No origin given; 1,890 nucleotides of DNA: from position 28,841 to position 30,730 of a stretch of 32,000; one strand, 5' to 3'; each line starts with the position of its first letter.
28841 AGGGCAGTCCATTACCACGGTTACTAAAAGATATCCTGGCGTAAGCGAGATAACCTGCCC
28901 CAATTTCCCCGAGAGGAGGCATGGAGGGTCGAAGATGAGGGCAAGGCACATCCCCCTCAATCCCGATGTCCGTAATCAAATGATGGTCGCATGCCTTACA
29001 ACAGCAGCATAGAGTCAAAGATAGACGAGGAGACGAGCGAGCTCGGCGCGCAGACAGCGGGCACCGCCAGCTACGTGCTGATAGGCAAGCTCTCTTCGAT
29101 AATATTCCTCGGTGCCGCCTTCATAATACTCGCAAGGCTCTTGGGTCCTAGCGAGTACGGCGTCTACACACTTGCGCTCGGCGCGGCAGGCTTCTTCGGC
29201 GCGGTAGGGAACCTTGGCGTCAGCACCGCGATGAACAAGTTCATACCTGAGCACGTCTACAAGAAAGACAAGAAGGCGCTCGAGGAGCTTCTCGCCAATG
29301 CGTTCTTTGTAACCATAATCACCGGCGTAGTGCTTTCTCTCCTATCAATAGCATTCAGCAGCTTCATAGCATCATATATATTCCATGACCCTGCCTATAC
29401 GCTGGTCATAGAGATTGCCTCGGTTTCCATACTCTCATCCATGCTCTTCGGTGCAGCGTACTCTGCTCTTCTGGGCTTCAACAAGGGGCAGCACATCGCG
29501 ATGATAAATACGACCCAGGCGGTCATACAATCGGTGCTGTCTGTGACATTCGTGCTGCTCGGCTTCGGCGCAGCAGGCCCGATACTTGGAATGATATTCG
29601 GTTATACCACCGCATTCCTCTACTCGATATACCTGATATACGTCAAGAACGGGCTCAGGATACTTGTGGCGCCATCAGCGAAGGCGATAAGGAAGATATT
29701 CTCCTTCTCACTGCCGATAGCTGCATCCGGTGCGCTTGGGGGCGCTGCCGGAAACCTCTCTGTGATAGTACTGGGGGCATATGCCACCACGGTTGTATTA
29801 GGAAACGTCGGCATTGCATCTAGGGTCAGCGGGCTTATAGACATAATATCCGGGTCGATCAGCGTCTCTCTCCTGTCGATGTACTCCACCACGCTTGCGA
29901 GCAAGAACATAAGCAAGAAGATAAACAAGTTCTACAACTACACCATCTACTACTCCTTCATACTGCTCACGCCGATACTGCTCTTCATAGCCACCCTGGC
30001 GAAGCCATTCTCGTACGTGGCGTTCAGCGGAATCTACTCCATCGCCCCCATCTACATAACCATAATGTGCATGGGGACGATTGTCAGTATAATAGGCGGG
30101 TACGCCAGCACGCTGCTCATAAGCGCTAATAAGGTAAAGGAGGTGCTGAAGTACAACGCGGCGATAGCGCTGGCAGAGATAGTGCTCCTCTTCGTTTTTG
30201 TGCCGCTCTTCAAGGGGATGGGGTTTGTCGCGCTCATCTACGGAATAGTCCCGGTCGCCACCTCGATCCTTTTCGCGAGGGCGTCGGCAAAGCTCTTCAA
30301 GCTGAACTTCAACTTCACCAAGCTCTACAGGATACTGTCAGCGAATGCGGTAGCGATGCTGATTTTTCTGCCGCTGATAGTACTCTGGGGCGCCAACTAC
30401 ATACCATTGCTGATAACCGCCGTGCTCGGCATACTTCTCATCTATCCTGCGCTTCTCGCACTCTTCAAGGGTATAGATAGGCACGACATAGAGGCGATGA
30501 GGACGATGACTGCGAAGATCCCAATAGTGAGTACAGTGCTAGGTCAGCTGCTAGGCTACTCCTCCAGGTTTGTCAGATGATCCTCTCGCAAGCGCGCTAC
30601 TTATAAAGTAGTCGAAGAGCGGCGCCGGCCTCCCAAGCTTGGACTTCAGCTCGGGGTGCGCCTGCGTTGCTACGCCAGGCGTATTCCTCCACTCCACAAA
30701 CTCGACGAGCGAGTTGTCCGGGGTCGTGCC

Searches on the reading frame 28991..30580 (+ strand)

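Call 16: search_protein_families(library=pfam, proteins=[window:28991-30580:+], max_evalue=0.01)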
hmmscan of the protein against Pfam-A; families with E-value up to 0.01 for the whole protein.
window:28991-30580:+ (529 aa): 3 families
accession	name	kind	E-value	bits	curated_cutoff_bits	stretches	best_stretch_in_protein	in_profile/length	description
PF13440.11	Polysacc_synt_3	-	1.3e-20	74.2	23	1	46-345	1-284/293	Polysaccharide biosynthesis protein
PF01943.22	Polysacc_synt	-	2.2e-18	67.1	28.2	1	42-293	21-261/274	Polysaccharide biosynthesis protein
PF01554.23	MatE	-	7e-07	29.5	24.9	1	38-185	10-156/161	MatE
